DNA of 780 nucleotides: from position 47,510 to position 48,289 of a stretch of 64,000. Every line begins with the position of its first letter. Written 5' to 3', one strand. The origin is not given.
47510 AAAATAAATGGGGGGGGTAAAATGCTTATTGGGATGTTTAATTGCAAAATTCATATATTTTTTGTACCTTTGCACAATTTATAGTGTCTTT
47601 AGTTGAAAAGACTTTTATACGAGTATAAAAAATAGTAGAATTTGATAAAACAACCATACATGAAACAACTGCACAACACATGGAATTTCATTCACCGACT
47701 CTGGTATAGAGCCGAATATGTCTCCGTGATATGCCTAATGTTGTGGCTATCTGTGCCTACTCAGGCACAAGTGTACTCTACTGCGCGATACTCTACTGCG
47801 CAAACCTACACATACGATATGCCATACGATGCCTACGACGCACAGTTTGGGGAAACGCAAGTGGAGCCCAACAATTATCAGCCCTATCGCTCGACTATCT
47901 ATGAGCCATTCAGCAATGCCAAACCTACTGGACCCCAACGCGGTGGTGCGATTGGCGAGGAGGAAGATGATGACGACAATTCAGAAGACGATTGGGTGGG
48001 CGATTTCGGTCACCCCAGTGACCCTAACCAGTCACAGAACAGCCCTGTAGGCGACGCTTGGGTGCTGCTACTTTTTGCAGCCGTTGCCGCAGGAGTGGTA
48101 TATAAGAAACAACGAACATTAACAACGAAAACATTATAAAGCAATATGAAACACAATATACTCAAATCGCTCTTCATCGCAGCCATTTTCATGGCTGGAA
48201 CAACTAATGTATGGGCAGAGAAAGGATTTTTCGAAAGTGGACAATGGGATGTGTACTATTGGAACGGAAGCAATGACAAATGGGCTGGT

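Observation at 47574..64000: Two tandem cassettes of a small tail-anchored protein followed by giant T9SS-cargo paralogs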

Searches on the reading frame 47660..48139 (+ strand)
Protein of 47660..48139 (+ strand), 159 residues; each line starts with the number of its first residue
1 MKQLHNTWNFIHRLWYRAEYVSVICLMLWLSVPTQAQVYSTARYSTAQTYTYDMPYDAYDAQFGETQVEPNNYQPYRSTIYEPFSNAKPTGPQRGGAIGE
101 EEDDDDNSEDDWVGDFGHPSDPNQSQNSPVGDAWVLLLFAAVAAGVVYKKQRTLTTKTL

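Call 10: search_protein_families(library=pfam, proteins=[window:47660-48139:+], max_evalue=0.01)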
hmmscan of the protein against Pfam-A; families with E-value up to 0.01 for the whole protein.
window:47660-48139:+ (159 aa): 0 families

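Call 11: search_protein_families(library=ncbifam, proteins=[window:47660-48139:+], max_evalue=0.01)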
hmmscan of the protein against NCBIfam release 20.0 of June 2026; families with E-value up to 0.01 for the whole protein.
window:47660-48139:+ (159 aa): 0 families

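Call 15: find_homologous_proteins(query=window:47660-48139:+, max_evalue=0.01)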
Query window:47660-48139:+ (159 aa): 15 proteins with E <= 0.01 among 44 candidates.
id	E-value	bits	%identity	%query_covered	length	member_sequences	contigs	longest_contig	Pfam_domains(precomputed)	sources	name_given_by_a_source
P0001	1.1e-94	333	92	98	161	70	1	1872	-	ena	-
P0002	4.9e-89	314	89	95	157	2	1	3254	-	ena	-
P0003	4.5e-69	249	71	100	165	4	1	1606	-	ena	-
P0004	1.0e-67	245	74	95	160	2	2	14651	-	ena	-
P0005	5.7e-66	239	72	96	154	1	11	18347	-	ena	-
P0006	1.7e-65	238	72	95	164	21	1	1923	-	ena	-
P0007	7.3e-65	236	71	96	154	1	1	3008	-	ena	-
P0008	8.0e-63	229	69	96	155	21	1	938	-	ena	-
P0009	2.4e-62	227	66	94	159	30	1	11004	-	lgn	-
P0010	1.3e-58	215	62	98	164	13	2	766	-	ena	-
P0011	2.7e-58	214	63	98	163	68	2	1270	-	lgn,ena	-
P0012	1.7e-48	182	85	62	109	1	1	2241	-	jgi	jgi:hypothetical protein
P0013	1.7e-15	75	88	25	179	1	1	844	-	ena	-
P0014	1.6e-6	46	32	74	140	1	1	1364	-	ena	-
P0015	9.3e-6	43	41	53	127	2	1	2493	-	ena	-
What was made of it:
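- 47660..48139 (+): small1, 159 aa. It has a signal peptide (residues 1-36, with a TQA|Q cleavage site), an acidic low-complexity region, and the tail SPVGD-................-KKQR (nt 48044-48139). It has 15 homologs, all unnamed (call 15).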

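Call 16: find_encoding_contigs(protein=P0005, flank=10000, max_places=4)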
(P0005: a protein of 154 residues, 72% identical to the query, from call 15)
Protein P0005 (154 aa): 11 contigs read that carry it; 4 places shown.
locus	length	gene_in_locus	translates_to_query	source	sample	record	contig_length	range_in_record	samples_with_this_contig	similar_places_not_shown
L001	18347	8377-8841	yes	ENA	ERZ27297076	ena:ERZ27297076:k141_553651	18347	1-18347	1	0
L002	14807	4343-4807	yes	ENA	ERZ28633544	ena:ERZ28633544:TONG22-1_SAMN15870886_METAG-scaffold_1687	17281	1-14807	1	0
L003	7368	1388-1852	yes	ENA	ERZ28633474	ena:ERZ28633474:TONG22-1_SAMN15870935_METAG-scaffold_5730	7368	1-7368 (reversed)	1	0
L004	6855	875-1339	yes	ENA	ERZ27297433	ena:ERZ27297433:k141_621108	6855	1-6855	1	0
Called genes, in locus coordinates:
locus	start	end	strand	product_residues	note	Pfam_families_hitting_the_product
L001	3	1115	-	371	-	?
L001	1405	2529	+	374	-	PF01368:DHH, PF02272:DHHA1 (weak)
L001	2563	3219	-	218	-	PF09721:Exosortase_EpsH (weak)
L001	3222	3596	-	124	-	PF05635:23S_rRNA_IVP, PF22296:bAvd (weak)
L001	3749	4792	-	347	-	PF00814:TsaD, PF22521:HypF_C_2 (weak)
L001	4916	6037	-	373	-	PF12833:HTH_18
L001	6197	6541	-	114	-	-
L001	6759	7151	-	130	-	-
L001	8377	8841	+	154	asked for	-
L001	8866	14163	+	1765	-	PF09479:Flg_new, PF18998:Flg_new_2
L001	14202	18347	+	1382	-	?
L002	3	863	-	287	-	?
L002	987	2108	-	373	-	PF12833:HTH_18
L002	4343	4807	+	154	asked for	-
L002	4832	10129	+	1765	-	PF09479:Flg_new, PF18998:Flg_new_2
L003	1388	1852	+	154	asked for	-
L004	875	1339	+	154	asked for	-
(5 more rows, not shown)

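Call 17: find_encoding_contigs(protein=P0004, flank=10000, max_places=3)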
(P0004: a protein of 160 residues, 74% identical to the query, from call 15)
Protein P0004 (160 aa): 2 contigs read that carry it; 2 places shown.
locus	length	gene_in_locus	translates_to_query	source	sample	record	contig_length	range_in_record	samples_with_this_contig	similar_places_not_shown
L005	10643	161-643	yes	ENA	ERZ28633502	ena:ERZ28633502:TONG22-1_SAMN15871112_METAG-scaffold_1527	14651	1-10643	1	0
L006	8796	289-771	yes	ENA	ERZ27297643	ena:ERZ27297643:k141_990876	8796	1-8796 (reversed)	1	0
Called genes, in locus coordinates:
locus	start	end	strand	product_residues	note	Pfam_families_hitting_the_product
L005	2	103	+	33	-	?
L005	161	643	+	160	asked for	-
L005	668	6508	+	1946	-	PF09479:Flg_new, PF18998:Flg_new_2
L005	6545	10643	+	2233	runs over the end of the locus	-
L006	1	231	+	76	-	?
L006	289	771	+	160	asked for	-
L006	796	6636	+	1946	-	PF09479:Flg_new, PF18998:Flg_new_2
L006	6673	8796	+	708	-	?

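Call 18: find_encoding_contigs(protein=P0009, flank=10000, max_places=3)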
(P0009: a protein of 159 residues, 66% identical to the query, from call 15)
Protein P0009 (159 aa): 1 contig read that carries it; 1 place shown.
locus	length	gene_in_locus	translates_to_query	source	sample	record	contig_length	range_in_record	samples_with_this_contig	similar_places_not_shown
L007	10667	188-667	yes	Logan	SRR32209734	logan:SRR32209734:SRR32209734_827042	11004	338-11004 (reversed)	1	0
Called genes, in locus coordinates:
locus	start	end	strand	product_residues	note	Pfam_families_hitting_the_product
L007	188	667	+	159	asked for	-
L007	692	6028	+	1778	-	PF09479:Flg_new, PF18998:Flg_new_2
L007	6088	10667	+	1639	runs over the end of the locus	?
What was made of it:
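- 47660..48139 (+): In orthologous loci it always sits directly upstream of giant A (calls 16-18).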

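Call 26: search_protein_families(library=pfam, proteins=[window:47660-48139:+], max_evalue=5)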
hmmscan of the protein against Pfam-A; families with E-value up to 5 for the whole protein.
window:47660-48139:+ (159 aa): 1 family
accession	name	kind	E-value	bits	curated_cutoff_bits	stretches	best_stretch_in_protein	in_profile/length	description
PF13511.11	DUF4124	-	0.88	10.3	22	0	136-149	3-16/56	Domain of unknown function (DUF4124)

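Call 27: search_protein_families(library=ncbifam, proteins=[window:47660-48139:+], max_evalue=10)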
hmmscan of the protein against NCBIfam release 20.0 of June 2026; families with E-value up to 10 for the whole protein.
window:47660-48139:+ (159 aa): 0 families
